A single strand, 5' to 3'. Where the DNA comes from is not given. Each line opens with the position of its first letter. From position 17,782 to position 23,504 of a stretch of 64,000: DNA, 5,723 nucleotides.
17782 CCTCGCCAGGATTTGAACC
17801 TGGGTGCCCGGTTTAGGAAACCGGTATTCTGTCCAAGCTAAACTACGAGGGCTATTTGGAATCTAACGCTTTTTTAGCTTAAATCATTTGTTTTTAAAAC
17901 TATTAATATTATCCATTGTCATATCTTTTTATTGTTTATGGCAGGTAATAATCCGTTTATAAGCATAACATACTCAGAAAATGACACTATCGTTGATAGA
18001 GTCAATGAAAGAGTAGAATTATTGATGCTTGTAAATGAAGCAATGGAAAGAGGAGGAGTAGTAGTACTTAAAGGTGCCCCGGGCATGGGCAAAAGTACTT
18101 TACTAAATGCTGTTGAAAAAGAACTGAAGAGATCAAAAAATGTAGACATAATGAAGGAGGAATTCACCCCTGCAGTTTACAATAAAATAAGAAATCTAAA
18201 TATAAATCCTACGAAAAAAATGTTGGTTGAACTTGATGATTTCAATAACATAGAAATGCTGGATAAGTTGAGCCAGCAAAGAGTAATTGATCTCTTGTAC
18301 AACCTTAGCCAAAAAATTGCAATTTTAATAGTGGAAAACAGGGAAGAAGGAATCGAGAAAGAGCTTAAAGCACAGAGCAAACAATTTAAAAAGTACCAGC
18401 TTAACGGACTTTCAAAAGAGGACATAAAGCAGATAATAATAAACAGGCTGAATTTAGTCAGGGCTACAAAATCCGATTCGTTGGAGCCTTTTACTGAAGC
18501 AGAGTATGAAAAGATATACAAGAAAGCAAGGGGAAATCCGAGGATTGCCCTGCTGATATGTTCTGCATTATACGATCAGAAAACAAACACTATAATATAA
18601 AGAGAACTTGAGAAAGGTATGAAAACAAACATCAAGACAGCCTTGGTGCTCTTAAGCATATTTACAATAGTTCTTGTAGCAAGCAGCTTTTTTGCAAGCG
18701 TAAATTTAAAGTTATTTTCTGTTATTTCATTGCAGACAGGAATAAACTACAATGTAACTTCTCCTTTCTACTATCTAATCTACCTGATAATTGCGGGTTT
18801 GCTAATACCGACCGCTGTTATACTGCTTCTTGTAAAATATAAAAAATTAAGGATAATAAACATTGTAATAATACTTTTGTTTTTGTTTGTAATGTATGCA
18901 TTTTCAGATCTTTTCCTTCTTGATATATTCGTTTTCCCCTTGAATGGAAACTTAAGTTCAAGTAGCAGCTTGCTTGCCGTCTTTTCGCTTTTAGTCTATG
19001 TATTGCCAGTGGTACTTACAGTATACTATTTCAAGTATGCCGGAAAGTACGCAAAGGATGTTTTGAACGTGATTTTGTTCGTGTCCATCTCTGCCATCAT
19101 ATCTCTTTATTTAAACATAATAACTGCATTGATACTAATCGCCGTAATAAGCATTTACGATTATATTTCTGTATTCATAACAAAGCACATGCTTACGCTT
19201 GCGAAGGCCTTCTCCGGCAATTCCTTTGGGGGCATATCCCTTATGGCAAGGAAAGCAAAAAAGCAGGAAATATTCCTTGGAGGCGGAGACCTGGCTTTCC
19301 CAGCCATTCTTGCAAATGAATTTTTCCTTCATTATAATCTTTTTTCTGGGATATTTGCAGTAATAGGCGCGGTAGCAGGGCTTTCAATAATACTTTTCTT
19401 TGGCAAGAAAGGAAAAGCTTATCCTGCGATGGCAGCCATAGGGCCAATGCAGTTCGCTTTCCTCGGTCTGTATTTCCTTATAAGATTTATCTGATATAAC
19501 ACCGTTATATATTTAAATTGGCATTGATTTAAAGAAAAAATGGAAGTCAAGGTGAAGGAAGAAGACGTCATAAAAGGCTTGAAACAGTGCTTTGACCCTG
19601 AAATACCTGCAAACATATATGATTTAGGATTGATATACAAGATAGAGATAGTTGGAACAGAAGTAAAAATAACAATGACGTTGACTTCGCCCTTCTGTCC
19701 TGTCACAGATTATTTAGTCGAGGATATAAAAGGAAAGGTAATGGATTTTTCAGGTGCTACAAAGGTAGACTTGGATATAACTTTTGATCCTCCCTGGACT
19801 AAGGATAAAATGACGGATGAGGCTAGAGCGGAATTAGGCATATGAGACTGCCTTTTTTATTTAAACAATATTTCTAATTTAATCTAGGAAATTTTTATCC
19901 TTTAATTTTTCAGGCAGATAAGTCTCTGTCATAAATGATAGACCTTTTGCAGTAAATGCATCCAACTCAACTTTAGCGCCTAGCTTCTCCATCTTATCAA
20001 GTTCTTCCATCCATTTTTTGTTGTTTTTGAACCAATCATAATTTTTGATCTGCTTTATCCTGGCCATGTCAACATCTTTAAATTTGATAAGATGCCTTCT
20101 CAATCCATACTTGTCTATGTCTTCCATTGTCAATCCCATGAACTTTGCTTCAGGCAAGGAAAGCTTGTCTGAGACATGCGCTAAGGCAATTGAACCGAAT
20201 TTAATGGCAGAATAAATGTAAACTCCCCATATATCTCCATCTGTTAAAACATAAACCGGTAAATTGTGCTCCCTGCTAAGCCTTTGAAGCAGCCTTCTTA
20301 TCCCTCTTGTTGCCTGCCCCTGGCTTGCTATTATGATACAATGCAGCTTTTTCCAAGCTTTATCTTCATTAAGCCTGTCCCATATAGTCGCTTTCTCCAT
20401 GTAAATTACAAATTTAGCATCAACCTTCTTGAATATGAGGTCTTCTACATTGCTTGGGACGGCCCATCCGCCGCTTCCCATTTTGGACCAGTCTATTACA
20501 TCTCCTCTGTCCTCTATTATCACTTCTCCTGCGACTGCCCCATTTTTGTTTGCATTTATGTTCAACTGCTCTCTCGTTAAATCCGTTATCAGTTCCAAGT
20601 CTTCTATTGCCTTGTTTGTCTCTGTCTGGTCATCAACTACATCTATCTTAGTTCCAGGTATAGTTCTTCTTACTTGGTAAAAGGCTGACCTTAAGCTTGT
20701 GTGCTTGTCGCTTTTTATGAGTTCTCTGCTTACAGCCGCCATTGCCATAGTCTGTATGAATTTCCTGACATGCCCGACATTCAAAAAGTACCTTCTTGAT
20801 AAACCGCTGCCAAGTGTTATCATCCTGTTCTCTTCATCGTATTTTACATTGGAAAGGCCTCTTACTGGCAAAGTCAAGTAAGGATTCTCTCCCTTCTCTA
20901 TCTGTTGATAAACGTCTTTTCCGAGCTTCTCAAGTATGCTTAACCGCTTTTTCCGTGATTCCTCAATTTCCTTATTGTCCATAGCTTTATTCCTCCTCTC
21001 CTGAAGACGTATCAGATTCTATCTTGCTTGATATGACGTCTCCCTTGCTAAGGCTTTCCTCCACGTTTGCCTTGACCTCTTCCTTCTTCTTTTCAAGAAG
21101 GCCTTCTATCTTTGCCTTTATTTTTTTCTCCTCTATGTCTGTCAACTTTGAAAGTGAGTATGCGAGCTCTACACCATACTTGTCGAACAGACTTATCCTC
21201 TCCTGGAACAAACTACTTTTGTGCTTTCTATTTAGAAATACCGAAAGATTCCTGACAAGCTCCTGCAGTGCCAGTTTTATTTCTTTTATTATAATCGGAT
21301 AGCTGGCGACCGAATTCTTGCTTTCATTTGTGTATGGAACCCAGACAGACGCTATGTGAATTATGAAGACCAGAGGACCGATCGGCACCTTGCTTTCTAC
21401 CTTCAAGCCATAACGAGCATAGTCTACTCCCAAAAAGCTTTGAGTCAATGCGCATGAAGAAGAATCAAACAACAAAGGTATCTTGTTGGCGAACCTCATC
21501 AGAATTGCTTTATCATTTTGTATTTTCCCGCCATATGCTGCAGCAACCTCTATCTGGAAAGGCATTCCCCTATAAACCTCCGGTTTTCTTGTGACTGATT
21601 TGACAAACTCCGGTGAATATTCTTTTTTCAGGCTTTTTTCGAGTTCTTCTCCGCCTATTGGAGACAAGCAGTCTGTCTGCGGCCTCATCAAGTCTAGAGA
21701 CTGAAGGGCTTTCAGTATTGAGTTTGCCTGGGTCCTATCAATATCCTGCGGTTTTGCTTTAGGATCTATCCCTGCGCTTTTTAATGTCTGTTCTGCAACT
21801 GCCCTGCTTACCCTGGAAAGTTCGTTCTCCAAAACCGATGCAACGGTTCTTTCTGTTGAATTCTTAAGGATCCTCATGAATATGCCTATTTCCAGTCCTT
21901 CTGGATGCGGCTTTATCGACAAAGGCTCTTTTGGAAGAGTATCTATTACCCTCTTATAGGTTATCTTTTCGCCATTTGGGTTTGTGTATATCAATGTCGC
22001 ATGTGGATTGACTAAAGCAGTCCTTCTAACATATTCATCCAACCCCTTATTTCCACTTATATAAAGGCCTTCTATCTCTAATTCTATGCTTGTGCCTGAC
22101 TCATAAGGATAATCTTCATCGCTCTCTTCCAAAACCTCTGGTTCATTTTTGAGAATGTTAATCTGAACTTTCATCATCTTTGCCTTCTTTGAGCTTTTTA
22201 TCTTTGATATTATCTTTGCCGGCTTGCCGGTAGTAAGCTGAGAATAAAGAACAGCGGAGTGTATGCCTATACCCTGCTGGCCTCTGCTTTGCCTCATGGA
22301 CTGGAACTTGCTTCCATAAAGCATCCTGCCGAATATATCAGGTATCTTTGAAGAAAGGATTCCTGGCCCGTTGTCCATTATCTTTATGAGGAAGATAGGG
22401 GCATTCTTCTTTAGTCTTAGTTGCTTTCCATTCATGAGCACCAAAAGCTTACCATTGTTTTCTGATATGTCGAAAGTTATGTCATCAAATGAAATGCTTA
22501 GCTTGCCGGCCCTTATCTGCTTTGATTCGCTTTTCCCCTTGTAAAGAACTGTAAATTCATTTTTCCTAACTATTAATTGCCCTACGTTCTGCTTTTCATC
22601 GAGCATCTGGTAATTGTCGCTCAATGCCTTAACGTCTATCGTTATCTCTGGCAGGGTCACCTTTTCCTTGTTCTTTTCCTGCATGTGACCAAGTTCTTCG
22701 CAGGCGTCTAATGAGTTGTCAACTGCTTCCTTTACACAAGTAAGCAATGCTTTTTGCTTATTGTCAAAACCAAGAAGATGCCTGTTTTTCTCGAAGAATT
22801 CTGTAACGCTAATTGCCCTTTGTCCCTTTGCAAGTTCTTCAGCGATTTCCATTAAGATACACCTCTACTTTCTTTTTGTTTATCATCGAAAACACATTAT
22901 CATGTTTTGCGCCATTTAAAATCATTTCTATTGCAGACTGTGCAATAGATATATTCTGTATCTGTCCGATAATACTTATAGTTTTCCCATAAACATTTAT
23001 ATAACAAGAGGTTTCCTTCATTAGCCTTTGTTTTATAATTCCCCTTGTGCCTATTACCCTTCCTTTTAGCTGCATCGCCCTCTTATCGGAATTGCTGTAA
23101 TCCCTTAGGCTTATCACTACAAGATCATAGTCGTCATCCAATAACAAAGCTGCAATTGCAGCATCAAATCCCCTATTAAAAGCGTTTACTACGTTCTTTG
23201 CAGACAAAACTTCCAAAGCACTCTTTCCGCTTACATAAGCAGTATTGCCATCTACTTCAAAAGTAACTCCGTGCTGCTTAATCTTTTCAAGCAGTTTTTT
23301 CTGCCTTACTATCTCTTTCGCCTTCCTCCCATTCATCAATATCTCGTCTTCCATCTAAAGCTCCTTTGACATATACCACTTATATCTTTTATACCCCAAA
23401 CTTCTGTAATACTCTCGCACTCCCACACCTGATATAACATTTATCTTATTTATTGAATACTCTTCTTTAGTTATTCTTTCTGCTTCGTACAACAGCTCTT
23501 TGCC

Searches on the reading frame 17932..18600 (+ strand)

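Call 43: search_protein_families(library=pfam, proteins=[window:17932-18600:+], max_evalue=0.001)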
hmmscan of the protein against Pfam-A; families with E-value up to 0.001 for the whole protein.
window:17932-18600:+ (222 aa): 11 families
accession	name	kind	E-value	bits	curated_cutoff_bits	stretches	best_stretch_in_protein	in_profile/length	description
PF05729.18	NACHT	-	5.7e-07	30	26.7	0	43-69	2-28/167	NACHT domain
PF20720.3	nSTAND3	-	1.2e-06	28.7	27.2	1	35-173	11-153/155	Novel STAND NTPase 3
PF25199.1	nSTAND_NTPase5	-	3.1e-06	27.5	34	1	5-140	6-137/145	Novel STAND NTPase 5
PF13191.12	AAA_16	-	1.3e-05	26.2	32.6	1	24-68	6-51/167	AAA ATPase domain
PF00931.28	NB-ARC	-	1.9e-05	24.5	23.5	0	37-66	15-43/248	NB-ARC domain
PF07693.20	KAP_NTPase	-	3.1e-05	23.8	20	1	32-102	11-48/293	KAP family P-loop domain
PF03308.22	MeaB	-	4.9e-05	22.9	23.1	1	12-68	5-60/273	Methylmalonyl Co-A mutase-associated GTPase MeaB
PF00005.33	ABC_tran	-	6.1e-05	24.1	25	1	34-84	4-52/137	ABC transporter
PF13401.12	AAA_22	-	0.00032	21.5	27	1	40-123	4-76/130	AAA domain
PF03193.22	RsgA_GTPase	-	0.00043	20.6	30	0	35-67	101-132/174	RsgA GTPase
PF12775.13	AAA_7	-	0.00052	20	25.8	0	24-71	16-63/181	P-loop containing dynein motor region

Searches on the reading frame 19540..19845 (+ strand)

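Call 43: search_protein_families(library=pfam, proteins=[window:19540-19845:+], max_evalue=0.001)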
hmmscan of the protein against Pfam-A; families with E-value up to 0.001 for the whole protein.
window:19540-19845:+ (101 aa): 1 family
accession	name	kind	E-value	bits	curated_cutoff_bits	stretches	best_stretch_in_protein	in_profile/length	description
PF01883.24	FeS_assembly_P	-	3.6e-15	56.4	23.5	1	7-77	1-72/73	Iron-sulfur cluster assembly protein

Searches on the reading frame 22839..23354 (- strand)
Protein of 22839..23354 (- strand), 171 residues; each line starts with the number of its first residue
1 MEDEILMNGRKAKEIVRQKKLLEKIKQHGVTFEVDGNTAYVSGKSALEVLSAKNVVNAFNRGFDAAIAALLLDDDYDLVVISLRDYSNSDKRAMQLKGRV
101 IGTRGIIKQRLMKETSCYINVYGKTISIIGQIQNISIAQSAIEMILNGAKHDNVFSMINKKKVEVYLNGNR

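Call 43: search_protein_families(library=pfam, proteins=[window:22839-23354:-], max_evalue=0.001)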
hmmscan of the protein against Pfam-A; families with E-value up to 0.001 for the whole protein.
window:22839-23354:- (171 aa): 2 families
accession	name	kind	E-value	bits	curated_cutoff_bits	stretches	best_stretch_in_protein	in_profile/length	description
PF21800.4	KH_KRR1_2nd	-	2e-08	34.6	27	1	80-147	5-72/91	KRR1 small subunit processome component, second KH domain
PF00013.35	KH_1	-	0.00025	21.2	21.5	1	97-143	11-65/66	KH domain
